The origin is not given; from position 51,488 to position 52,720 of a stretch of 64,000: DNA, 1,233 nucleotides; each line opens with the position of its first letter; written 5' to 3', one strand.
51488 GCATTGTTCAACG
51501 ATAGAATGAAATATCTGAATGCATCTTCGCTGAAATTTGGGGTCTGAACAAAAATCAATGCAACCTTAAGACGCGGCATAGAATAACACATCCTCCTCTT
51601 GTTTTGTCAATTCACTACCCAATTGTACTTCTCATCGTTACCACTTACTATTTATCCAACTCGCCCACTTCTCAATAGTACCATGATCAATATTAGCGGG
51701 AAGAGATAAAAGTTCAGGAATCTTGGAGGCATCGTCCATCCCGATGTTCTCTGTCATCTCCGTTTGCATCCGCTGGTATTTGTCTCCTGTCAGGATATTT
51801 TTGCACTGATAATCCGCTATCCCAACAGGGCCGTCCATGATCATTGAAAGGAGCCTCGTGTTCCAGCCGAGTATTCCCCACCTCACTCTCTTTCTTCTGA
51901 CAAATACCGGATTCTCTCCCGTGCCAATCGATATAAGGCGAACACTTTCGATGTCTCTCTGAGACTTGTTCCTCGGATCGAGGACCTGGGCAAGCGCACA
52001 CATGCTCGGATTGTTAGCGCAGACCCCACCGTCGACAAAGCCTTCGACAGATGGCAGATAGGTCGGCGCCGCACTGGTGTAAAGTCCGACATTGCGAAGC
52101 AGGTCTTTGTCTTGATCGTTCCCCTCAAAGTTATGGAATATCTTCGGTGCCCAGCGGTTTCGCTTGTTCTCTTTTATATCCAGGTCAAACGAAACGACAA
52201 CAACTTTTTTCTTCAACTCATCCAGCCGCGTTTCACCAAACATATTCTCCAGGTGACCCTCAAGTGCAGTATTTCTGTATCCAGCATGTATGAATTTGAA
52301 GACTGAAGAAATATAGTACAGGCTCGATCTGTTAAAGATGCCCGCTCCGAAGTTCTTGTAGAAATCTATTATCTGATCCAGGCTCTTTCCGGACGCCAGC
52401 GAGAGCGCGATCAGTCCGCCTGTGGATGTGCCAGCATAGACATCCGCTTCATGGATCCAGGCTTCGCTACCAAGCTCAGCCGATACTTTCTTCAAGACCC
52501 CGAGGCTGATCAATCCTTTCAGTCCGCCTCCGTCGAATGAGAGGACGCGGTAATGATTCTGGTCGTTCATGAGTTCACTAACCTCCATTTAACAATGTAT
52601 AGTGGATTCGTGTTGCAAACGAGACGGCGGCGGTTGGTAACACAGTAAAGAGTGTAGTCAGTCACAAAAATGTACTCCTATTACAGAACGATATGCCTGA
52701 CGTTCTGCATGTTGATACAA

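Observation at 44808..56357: An ~11.5-kb island of uncharacterised, membrane-centred genes between a WYL regulator and mazG: candidate undescribed conflict or defence locus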

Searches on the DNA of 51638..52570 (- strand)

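Call 114: search_rna_families(sources=[L056, L142, L144, L160, L058, L060, L009, L011], threshold=gathering)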
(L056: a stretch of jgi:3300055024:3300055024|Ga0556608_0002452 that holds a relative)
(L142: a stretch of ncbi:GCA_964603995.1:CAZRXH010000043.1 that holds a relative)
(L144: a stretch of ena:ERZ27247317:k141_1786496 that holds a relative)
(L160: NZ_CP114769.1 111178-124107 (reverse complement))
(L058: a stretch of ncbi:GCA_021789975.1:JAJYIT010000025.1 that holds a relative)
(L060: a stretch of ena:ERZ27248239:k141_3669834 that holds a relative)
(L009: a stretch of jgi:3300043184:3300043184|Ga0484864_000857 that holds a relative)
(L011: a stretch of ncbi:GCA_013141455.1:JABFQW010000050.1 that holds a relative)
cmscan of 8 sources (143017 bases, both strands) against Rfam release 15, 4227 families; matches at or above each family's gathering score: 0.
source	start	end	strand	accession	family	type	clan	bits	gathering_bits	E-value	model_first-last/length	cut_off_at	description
